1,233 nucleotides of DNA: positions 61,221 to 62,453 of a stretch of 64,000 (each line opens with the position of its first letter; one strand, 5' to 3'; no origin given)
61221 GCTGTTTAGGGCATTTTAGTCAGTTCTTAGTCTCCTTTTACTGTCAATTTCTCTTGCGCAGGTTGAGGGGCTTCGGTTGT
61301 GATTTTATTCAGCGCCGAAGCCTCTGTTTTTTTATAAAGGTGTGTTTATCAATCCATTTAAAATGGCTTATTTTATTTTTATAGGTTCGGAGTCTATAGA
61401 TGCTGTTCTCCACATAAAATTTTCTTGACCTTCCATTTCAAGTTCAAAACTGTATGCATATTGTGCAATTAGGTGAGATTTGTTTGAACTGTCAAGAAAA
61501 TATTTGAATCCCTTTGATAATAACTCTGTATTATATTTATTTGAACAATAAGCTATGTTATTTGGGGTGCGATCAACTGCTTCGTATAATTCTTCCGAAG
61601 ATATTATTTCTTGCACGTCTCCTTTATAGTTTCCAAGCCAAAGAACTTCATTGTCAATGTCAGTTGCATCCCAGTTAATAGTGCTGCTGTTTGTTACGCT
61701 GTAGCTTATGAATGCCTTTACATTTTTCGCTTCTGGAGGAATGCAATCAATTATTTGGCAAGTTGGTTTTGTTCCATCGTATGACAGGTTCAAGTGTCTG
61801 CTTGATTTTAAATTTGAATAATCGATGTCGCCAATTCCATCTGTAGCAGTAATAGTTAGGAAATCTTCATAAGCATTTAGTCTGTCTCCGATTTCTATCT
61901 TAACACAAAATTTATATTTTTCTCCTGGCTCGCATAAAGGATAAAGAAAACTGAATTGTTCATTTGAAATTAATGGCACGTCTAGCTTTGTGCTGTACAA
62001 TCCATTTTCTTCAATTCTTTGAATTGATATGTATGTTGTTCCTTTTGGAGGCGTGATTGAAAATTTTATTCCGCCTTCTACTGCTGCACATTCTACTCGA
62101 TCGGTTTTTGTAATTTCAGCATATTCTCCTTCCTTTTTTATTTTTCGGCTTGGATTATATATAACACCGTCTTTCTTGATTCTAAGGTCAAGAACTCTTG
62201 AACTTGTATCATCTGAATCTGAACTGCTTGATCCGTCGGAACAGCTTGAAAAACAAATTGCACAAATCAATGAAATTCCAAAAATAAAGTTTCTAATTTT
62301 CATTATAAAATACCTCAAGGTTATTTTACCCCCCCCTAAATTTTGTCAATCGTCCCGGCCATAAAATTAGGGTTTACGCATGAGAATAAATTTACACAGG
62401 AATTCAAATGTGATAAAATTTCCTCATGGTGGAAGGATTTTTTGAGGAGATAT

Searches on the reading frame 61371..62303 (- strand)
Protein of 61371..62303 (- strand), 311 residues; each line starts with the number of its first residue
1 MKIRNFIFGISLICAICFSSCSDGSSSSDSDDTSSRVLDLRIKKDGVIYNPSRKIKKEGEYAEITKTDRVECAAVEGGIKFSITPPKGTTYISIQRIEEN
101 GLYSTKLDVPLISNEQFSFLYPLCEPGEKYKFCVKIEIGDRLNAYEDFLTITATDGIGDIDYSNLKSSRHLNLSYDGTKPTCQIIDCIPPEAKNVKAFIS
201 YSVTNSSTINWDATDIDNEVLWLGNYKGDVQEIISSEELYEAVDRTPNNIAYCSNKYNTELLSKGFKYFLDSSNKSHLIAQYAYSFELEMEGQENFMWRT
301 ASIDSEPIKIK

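Call 10: search_protein_families(library=pfam, proteins=[window:61371-62303:-], max_evalue=0.01)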
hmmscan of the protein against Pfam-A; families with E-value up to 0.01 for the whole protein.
window:61371-62303:- (311 aa): 0 families

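Call 12: find_homologous_proteins(query=window:61371-62303:-)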
Query window:61371-62303:- (311 aa): 598 proteins with E <= 0.001 among 1403 candidates; the best 120 are listed.
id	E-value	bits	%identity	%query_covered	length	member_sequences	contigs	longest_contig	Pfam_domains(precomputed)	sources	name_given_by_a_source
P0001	2.7e-206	701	100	100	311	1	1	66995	-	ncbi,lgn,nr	ncbi:MAG: hypothetical protein Q4P16_04040 [Spirochaetales bacterium]|nr:hypothetical protein [Spiro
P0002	3.1e-165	567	82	100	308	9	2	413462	-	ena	-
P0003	6.7e-165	565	83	100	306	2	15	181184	-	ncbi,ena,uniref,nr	ncbi:hypothetical protein [uncultured Treponema sp.]|uniref:hypothetical protein n=1 Tax=uncultured 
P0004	9.4e-165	565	83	100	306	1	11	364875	-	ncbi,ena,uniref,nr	ncbi:hypothetical protein [uncultured Treponema sp.]|uniref:hypothetical protein n=1 Tax=uncultured 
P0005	2.5e-164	564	83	100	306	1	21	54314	-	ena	-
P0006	7.7e-164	562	83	100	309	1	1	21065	-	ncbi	-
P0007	4.6e-163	559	82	100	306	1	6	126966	-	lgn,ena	-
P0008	2.6e-103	363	80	68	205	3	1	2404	-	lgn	-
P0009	4.1e-98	346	55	100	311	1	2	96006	-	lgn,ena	-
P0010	1.1e-97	345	55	100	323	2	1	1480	-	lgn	-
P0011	1.6e-97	344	55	100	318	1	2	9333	-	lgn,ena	-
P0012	5.6e-97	342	55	100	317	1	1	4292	-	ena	-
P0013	6.2e-97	342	56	100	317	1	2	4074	-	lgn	-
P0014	8.3e-97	342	55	100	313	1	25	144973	-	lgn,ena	-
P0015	1.7e-96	341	54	100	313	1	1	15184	-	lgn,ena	-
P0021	5.1e-96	339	55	100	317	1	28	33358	-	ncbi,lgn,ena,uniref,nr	ncbi:MAG: hypothetical protein PUI64_10325 [Treponema succinifaciens]|uniref:hypothetical protein n=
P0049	5.2e-95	336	54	100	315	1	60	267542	-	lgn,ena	-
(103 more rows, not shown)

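Call 13: find_encoding_contigs(protein=window:61371-62303:-, flank=3000, max_places=10)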
Protein window:61371-62303:- (311 aa): no gene with exactly this product is on record in the collection.
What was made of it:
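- Tried and rejected: (9) The exact window protein is not indexed in the assembly collection (call 13), so no second copy of this very strain was available.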

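Call 14: find_encoding_contigs(protein=P0005, flank=1500, max_places=10)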
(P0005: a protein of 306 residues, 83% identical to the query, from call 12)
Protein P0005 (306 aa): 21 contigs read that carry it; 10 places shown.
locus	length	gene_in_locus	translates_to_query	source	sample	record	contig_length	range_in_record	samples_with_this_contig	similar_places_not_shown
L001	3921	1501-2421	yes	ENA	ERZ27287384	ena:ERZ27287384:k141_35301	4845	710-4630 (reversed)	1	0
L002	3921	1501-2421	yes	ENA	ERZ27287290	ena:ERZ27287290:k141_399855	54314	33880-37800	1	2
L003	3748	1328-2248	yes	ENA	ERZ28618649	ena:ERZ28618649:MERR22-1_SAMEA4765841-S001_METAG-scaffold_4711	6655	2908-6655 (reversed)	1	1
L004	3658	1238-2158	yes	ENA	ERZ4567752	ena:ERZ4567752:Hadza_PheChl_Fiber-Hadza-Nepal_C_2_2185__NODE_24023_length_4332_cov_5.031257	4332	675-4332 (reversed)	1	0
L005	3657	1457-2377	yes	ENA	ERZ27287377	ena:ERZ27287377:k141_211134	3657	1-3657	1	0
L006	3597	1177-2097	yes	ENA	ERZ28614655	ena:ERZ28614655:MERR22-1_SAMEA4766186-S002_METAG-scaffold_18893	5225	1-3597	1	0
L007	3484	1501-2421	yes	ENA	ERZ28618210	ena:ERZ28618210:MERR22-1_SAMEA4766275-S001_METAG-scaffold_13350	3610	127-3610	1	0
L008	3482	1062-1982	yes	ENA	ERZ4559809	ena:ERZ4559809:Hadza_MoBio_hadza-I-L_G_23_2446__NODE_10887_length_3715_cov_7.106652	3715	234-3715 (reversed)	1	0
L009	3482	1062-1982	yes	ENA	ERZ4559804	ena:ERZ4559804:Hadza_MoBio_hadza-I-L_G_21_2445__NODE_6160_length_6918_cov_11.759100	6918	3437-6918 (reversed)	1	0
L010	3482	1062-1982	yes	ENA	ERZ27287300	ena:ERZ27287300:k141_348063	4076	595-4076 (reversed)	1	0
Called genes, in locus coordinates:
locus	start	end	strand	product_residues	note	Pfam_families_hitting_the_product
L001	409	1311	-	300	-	PF00753:Lactamase_B, PF12706:Lactamase_B_2, PF23023:Anti-Pycsar_Apyc1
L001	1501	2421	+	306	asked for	-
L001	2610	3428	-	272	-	PF00140:Sigma70_r1_2, PF04542:Sigma70_r2, PF04539:Sigma70_r3, PF04545:Sigma70_r4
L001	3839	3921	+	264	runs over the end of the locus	?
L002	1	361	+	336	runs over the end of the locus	-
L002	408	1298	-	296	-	PF23023:Anti-Pycsar_Apyc1, PF00753:Lactamase_B, PF12706:Lactamase_B_2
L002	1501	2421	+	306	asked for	-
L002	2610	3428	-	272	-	PF00140:Sigma70_r1_2, PF04542:Sigma70_r2, PF04539:Sigma70_r3, PF04545:Sigma70_r4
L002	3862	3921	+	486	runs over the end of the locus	PF01336:tRNA_anti-codon, PF00152:tRNA-synt_2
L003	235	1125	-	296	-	PF23023:Anti-Pycsar_Apyc1, PF00753:Lactamase_B, PF12706:Lactamase_B_2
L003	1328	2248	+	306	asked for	-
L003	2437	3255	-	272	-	PF00140:Sigma70_r1_2, PF04542:Sigma70_r2, PF04539:Sigma70_r3, PF04545:Sigma70_r4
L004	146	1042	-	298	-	PF23023:Anti-Pycsar_Apyc1, PF00753:Lactamase_B, PF12706:Lactamase_B_2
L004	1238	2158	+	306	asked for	-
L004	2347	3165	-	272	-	PF00140:Sigma70_r1_2, PF04542:Sigma70_r2, PF04539:Sigma70_r3, PF04545:Sigma70_r4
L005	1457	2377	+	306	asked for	-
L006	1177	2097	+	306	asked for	-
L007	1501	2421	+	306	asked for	-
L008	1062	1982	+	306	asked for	-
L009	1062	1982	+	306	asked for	-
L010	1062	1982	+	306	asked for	-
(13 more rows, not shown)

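Call 15: find_encoding_contigs(protein=P0003, flank=1500, max_places=10)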
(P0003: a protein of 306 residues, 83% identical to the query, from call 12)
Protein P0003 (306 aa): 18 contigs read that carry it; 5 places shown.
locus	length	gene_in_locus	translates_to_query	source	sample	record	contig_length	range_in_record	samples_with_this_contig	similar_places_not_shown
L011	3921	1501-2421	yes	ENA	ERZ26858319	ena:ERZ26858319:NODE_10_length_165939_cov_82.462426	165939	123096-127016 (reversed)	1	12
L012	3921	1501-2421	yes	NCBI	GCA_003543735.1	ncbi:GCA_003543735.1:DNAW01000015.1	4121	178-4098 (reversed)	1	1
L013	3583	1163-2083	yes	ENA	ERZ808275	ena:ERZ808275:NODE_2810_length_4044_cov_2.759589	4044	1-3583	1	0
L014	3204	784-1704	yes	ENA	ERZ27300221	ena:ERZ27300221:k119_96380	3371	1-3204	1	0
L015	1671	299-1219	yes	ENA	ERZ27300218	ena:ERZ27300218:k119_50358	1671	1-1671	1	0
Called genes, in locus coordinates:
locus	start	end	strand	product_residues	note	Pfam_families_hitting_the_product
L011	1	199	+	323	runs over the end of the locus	-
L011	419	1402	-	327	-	PF23023:Anti-Pycsar_Apyc1, PF00753:Lactamase_B, PF12706:Lactamase_B_2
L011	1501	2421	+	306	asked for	-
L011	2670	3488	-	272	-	PF00140:Sigma70_r1_2, PF04542:Sigma70_r2, PF04539:Sigma70_r3, PF04545:Sigma70_r4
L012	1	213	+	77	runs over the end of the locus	?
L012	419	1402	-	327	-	PF23023:Anti-Pycsar_Apyc1, PF00753:Lactamase_B, PF12706:Lactamase_B_2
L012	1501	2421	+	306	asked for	-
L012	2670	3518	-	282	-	PF00140:Sigma70_r1_2, PF04542:Sigma70_r2, PF04539:Sigma70_r3, PF04545:Sigma70_r4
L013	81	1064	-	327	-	PF23023:Anti-Pycsar_Apyc1, PF00753:Lactamase_B, PF12706:Lactamase_B_2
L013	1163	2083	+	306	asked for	-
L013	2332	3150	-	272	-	PF00140:Sigma70_r1_2, PF04542:Sigma70_r2, PF04539:Sigma70_r3, PF04545:Sigma70_r4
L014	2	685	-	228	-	?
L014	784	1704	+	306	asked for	-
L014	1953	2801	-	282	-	PF00140:Sigma70_r1_2, PF04542:Sigma70_r2, PF04539:Sigma70_r3, PF04545:Sigma70_r4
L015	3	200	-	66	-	?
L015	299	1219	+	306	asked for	-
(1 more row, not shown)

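Call 21: find_encoding_contigs(protein=P0049, flank=1500, max_places=10)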
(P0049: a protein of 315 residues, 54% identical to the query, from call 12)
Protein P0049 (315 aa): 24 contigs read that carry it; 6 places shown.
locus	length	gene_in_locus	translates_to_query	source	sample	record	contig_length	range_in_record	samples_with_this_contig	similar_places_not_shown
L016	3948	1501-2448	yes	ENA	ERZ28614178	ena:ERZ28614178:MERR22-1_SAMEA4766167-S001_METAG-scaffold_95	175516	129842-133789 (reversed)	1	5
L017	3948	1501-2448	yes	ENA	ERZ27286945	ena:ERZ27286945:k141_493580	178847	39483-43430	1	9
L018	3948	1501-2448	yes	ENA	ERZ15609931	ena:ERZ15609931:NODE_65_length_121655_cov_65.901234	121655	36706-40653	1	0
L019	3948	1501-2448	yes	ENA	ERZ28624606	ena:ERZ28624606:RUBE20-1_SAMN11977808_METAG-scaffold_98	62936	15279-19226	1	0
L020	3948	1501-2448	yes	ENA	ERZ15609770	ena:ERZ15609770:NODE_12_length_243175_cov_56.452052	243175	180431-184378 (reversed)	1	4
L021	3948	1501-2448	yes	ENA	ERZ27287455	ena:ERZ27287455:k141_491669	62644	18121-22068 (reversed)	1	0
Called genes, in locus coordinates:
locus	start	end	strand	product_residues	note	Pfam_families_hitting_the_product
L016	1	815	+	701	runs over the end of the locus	PF00395:SLH (weak)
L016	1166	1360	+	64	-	PF00830:Ribosomal_L28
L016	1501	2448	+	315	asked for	-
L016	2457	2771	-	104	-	-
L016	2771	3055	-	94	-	PF02604:PhdYeFM_antitox (weak)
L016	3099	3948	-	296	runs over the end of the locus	PF23023:Anti-Pycsar_Apyc1, PF00753:Lactamase_B (weak), PF12706:Lactamase_B_2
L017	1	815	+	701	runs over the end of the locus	PF00395:SLH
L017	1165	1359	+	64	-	PF00830:Ribosomal_L28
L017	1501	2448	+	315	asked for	-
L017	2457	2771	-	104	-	-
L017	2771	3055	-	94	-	PF02604:PhdYeFM_antitox (weak)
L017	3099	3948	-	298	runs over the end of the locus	PF23023:Anti-Pycsar_Apyc1, PF00753:Lactamase_B (weak), PF12706:Lactamase_B_2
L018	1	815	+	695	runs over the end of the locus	PF00395:SLH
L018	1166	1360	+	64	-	PF00830:Ribosomal_L28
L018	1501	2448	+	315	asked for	-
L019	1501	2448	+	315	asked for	-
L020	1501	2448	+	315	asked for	-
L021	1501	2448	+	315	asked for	-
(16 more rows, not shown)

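Call 22: find_encoding_contigs(protein=P0021, flank=1500, max_places=10)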
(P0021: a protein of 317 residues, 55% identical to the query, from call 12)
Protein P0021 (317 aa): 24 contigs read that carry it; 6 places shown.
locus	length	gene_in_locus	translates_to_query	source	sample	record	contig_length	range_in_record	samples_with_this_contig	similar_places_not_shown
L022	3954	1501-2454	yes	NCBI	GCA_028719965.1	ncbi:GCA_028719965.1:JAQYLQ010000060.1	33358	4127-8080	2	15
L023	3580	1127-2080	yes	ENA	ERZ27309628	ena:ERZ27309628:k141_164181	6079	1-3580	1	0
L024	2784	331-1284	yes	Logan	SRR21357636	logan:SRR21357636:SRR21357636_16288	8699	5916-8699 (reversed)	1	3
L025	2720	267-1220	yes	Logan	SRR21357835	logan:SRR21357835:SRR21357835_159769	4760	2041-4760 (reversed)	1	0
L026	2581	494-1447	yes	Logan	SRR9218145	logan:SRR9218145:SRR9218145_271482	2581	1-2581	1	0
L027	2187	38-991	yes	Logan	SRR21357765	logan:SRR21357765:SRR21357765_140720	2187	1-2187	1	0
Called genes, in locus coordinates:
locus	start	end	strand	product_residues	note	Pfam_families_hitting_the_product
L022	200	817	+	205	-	PF00395:SLH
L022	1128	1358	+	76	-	PF00830:Ribosomal_L28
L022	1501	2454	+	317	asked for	-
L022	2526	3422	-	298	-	PF23023:Anti-Pycsar_Apyc1, PF00753:Lactamase_B (weak), PF12706:Lactamase_B_2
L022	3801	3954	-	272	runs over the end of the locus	PF00140:Sigma70_r1_2, PF04542:Sigma70_r2, PF04539:Sigma70_r3, PF04545:Sigma70_r4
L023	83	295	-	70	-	PF01548:DEDD_Tnp_IS110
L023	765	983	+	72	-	PF13683:rve_3, PF13333:rve_2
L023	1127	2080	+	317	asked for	-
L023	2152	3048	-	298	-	PF23023:Anti-Pycsar_Apyc1, PF00753:Lactamase_B (weak), PF12706:Lactamase_B_2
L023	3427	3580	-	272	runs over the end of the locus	PF00140:Sigma70_r1_2, PF04542:Sigma70_r2, PF04539:Sigma70_r3, PF04545:Sigma70_r4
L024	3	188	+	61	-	?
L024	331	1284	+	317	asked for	-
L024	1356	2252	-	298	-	PF23023:Anti-Pycsar_Apyc1, PF00753:Lactamase_B (weak), PF12706:Lactamase_B_2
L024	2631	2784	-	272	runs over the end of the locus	PF00140:Sigma70_r1_2, PF04542:Sigma70_r2, PF04539:Sigma70_r3, PF04545:Sigma70_r4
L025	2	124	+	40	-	?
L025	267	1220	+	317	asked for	-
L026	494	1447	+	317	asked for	-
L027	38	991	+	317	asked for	-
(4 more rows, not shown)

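Call 23: find_encoding_contigs(protein=P0004, flank=1500, max_places=10)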
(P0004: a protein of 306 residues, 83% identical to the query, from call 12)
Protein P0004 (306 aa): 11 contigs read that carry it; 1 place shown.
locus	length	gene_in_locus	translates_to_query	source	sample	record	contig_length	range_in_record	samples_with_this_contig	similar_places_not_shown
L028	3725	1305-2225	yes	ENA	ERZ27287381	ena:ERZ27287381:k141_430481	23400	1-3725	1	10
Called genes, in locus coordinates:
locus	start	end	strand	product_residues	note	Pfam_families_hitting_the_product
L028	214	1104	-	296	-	PF23023:Anti-Pycsar_Apyc1, PF00753:Lactamase_B (weak), PF12706:Lactamase_B_2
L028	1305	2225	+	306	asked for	-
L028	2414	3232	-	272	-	PF00140:Sigma70_r1_2, PF04542:Sigma70_r2, PF04539:Sigma70_r3, PF04545:Sigma70_r4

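Call 34: predict_structure(alignment_id=A1)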
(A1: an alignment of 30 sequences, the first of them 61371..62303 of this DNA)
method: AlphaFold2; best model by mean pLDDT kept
length: 311 residues; sequences in the alignment: 30
mean_pLDDT: 57.0   pTM: 0.47
mean pLDDT of the five models: 57.0, 52.9, 48.1, 47.9, 45.6
residues with pLDDT >= 90: 0; 70-90: 78; 50-70: 136; < 50: 97
segments of 3 or more residues with pLDDT < 50: 1-62, 100-105, 156-168, 230-233, 291-298
pLDDT, mean of each block of 10 residues (from residue 1): 30 26 28 25 31 41 69 74 81 67 49 65 65 76 73 55 46 69 59 61 76 63 55 50 63 56 62 76 59 46 69 65
secondary structure, 60 per line:
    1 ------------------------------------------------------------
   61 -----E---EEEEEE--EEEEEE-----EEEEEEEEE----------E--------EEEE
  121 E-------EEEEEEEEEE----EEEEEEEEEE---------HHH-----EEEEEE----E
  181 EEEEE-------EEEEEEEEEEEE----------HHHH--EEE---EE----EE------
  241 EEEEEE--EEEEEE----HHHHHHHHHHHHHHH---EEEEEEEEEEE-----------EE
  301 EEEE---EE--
elements in order: E70-75 E78-83 E89-97 E117-121 E129-138 E143-152 E170-175 E180-185 E193-204 H215-218 E221-223 E241-246 E249-254 H259-273 E277-287 E299-304
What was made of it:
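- On SSR-mediated phase-variable promoter, spacer type (tp0126 / porA class): Surface exposure in a spirochaete cannot be deduced from sequence, and the structure model is weak (call 34).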

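Call 38: fold_search(model_id=the predicted structure, library=pdb)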
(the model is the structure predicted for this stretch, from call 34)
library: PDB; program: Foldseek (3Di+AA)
matches with E <= 10: 1259; with E <= 0.001: 8
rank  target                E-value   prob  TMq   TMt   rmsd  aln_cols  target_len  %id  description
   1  3og6_B                1.9e-04  0.96  0.19  0.26  16.6       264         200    8  The crystal structure of human interferon lambda 1 complexed with its high affinity receptor in space group P212121 (released 2010-10-20)
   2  1qg3_B                2.9e-04  0.99  0.21  0.32  18.2       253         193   11  CRYSTAL STRUCTURE OF A TANDEM PAIR OF FIBRONECTIN TYPE III DOMAINS FROM THE CYTOPLASMIC TAIL OF INTEGRIN ALPHA6 BETA4 (released 1999-08-20)
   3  7zhj_b                4.0e-04  0.98  0.21  0.08  17.4       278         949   13  Tail tip of siphophage T5 : tip proteins (released 2023-02-08)
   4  7v3p_A                4.9e-04  0.90  0.20  0.09  20.7       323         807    8  Cryo-EM structure of the IGF1R/insulin complex (released 2022-08-17)
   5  2gee                  5.5e-04  1.00  0.23  0.36  16.4       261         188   11  Crystal Structure of Human Type III Fibronectin Extradomain B and Domain 8 (released 2006-10-17)
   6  3og4_B                5.8e-04  0.93  0.18  0.26  16.4       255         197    8  The crystal structure of human interferon lambda 1 complexed with its high affinity receptor in space group P21212 (released 2010-10-20)
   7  9eza_D                9.3e-04  0.98  0.22  0.32  16.6       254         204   11  Interleukin-31 Receptor D1D2 in complex with Nemolizumab derived scFv (released 2025-07-16)
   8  3f7p_C                9.8e-04  0.92  0.19  0.27  17.9       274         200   10  Crystal structure of a complex between integrin beta4 and plectin (released 2009-03-10)
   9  6gvl_A                1.5e-03  0.99  0.23  0.34  13.0       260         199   11  Second pair of Fibronectin type III domains of integrin beta4 bound to the bullous pemphigoid antigen BP230 (BPAG1e) (released 2019-03-20)
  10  6gvk_A                2.0e-03  0.98  0.23  0.33  13.3       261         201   10  Second pair of Fibronectin type III domains of integrin beta4 (T1663R mutant) bound to the bullous pemphigoid antigen  (released 2019-03-20)
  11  8xci_F                2.1e-03  0.44  0.17  0.14  19.8       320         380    9  Open state of central tail fiber of bacteriophage lambda upon binding to LamB (released 2024-05-01)
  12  9e7m_Ja               2.2e-03  0.89  0.19  0.09  15.2       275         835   10  In situ cryoEM structure of bacteriophage Ur-lambda tail tip complex (released 2025-11-05)
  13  8hqz_A                2.4e-03  0.91  0.20  0.08  17.7       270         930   10  Baseplate of DT57C bacteriophage in the full state (released 2023-12-13)
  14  7sl3_A                2.6e-03  0.75  0.20  0.09  27.6       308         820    7  Full-length insulin receptor bound with site 2 binding deficient mutant insulin (A-L13R) -- symmetric conformation (released 2022-03-30)
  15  5fuc_C                3.2e-03  0.91  0.20  0.29  15.8       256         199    7  Biophysical and cellular characterisation of a junctional epitope antibody that locks IL-6 and gp80 together in a stab (released 2017-01-25)
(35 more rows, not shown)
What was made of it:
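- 61368..62303 (-): Lipoprotein gene (311 aa plus stop). No Pfam or NCBIfam family. The mature part is a beta-rich module that recurs in large cell-surface proteins. The AF2 model has low confidence (pLDDT 57, call 34) and Foldseek gives weak tandem FN3-like hits (call 38).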

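Call 56: find_related_loci(query=A1, collection=metagenome_contigs, flank=1000)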
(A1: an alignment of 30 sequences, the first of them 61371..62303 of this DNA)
Query A1 (311 aa) in metagenome_contigs; peptide patterns used: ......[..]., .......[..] (x = any residue, [..] = any of these).
397 stretches matched a pattern; 22 encode a relative of the query (tblastn E <= 1e-3); 21 distinct loci.
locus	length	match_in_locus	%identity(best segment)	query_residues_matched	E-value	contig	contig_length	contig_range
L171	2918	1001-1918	83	1-311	2e-162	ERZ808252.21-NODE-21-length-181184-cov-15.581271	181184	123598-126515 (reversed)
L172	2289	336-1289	53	1-311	1e-93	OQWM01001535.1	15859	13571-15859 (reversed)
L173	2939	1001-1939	54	1-306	8e-93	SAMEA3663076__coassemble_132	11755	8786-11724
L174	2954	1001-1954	53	1-311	6e-91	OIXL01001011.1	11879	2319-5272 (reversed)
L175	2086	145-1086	54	1-306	3e-90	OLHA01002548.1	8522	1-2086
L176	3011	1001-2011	50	1-311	1e-88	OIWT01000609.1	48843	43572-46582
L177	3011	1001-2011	50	1-311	4e-88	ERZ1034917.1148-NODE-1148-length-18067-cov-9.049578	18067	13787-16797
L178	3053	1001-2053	49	1-311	3e-87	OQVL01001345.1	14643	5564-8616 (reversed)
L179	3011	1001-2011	51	1-311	1e-86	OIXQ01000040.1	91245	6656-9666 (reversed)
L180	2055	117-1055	52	1-306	3e-87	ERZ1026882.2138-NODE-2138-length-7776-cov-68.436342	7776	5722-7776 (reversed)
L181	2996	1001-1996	51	1-311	2e-86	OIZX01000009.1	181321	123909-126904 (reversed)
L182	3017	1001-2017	50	1-311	3e-85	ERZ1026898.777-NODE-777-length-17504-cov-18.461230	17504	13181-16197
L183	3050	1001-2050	48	1-311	6e-85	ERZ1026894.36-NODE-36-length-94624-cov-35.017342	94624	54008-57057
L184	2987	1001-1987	51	1-306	2e-84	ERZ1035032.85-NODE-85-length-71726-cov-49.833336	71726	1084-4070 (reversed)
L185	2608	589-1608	49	1-311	2e-84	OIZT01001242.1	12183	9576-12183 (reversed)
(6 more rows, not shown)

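Call 62: search_protein_families(library=ncbifam, proteins=[window:61371-62303:-], max_evalue=0.01)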
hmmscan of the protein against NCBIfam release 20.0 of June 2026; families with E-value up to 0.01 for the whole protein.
window:61371-62303:- (311 aa): 0 families

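Call 65: search_solved_structures(query=A1, max_evalue=1)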
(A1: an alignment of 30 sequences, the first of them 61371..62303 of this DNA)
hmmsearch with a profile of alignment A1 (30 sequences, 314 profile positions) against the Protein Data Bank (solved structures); distinct sequences matched with E-value up to 1: 0.
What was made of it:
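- Tried and rejected: A profile search against PDB sequences gives nothing (call 65).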

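Call 71: search_protein_representatives(alignment_id=A1)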
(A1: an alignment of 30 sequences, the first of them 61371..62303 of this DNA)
Query: 30 sequences, 314 profile positions. Proteins with E-value up to 0.001 (for the whole library): 83; up to 1e-10: 48; up to 1e-30: 19. The best 83 are listed.
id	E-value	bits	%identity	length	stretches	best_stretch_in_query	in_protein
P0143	4.7e-186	633.7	-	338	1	1-314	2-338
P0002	8.8e-147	504.7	-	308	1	1-314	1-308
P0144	9.8e-146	501.3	-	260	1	1-242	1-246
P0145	4.4e-64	233.0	-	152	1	1-119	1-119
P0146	5.6e-49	183.4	-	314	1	27-314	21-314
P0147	3.7e-45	170.9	-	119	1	1-87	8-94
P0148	1.5e-40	155.8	-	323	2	1-229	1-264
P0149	2.1e-39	151.9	-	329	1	6-292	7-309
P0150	1.6e-38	149.0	-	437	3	88-230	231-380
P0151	1.1e-36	143.1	-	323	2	1-240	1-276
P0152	1.5e-36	142.6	-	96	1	227-314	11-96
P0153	2.2e-36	142.1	-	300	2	5-227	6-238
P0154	1.0e-34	136.6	-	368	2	62-227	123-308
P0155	8.4e-34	133.6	-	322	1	9-312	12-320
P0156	1.4e-33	132.9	-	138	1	149-219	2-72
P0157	2.1e-33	132.3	-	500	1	17-313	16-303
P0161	1.8e-30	122.6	-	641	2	87-314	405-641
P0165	1.9e-26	109.4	-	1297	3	87-228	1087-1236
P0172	3.1e-22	95.6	-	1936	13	106-179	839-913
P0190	6.1e-10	55.2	-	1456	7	101-176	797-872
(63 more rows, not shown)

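Call 72: search_protein_families(library=pfam, proteins=[P0172, P0165, P0161, P0150, P0157, P0190], max_evalue=0.001)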
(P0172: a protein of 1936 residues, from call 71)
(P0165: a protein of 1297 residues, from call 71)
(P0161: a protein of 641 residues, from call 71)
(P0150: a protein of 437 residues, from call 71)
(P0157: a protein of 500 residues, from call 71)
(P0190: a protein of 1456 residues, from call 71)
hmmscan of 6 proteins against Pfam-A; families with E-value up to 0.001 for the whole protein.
P0172 (1936 aa): 5 families
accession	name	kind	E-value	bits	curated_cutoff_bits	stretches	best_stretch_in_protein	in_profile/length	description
PF00395.25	SLH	-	2.4e-26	91.9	20.8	2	14-55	2-44/44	S-layer homology domain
PF07833.16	Cu_amine_oxidN1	-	9e-08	32.5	24.2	0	1723-1776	49-102/108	Copper amine oxidase N-terminal domain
PF09619.16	YscW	-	5.1e-06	27.2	22.6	0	503-550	22-73/107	Type III secretion system lipoprotein chaperone (YscW)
PF17166.9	DUF5126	-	9.9e-06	25.9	27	0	1696-1732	58-94/104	Domain of unknown function (DUF5126)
PF18015.7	Acetyltransf_19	-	1.2e-05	26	23.8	0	1304-1359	48-103/113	Acetyltransferase (GNAT) domain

P0165 (1297 aa): 2 families
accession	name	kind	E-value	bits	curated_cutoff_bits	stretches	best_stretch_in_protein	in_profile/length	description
PF03382.20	DUF285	-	4.5e-34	117.2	25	2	416-526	6-112/120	Mycoplasma protein of unknown function, DUF285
PF09479.16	Flg_new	-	1.1e-14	54.8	27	1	248-318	1-65/65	Listeria-Bacteroides repeat domain (List_Bact_rpt)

P0161 (641 aa): 0 families

P0150 (437 aa): 0 families

P0157 (500 aa): 0 families

P0190 (1456 aa): 5 families
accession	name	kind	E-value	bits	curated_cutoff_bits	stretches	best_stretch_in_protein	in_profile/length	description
PF16656.11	Pur_ac_phosph_N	-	7.7e-08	33.2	30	1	1288-1367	5-91/93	Purple acid Phosphatase, N-terminal domain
PF19077.6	Big_13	-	1.1e-06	29.4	27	0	910-985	24-101/102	Bacterial Ig-like domain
PF02826.25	2-Hacid_dh_C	-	2.4e-05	24.2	25.1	0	831-858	28-55/178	D-isomer specific 2-hydroxyacid dehydrogenase, NAD binding domain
PF00041.27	fn3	-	0.00027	21.5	25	1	1285-1356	4-72/84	Fibronectin type III domain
PF15780.11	ASH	-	0.0003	21.3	27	0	154-222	12-81/98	Abnormal spindle-like microcephaly-assoc'd, ASPM-SPD-2-Hydin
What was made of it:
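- On SSR-mediated phase-variable promoter, spacer type (tp0126 / porA class): The mature module recurs in SLH/Big/FN3 surface proteins (calls 71, 72).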
